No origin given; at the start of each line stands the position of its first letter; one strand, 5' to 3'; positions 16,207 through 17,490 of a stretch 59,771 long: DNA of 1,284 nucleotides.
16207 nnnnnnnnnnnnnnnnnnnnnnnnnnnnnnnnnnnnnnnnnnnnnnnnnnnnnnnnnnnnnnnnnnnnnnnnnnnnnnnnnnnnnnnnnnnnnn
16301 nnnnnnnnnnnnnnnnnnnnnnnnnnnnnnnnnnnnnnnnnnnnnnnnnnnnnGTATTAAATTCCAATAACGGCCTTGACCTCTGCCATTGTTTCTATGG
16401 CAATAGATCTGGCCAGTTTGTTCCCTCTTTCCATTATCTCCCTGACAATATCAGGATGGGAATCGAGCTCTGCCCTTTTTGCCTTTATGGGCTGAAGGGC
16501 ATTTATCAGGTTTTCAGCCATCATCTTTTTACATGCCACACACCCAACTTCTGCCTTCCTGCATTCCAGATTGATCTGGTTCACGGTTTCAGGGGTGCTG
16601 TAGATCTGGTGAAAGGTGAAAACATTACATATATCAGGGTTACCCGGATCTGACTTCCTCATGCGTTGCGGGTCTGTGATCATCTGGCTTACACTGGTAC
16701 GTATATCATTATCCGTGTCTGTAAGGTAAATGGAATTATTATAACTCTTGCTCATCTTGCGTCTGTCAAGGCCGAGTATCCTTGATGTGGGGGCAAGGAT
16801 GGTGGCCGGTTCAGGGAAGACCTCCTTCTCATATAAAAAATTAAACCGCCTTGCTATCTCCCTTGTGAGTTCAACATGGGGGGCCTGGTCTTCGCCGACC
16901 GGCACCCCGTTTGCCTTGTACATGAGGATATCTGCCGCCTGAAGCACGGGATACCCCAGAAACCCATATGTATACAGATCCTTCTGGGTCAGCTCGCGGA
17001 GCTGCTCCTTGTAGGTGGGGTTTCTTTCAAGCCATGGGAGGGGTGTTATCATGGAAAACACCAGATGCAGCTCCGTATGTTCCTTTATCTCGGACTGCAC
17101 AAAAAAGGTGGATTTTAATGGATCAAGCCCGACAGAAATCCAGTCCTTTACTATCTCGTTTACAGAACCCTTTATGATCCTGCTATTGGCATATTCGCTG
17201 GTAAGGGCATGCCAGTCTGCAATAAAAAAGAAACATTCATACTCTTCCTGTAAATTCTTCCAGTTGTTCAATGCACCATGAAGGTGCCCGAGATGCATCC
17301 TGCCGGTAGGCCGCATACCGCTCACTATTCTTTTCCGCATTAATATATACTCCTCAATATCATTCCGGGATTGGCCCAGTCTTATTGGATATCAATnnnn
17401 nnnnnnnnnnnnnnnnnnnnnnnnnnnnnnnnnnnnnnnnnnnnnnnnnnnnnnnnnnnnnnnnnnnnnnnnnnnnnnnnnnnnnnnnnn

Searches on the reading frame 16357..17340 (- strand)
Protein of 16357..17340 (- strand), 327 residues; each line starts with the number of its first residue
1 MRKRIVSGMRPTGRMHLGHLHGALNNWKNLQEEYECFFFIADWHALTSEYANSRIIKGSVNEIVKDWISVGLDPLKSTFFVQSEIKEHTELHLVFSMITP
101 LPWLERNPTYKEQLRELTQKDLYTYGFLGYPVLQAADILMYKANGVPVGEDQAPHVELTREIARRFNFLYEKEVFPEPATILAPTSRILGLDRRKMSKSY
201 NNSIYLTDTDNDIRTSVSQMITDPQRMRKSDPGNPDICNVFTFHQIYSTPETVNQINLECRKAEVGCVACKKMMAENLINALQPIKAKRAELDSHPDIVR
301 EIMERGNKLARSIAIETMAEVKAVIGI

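Call 60: search_protein_families(library=pfam, max_evalue=0.00001, proteins=[window:16357-17340:-])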
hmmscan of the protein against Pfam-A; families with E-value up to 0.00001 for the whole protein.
window:16357-17340:- (327 aa): 1 family
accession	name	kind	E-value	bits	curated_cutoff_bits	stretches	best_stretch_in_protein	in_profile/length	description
PF00579.31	tRNA-synt_1b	-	5.2e-64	216.8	21.1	1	4-283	7-292/292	tRNA synthetases class I (W and Y)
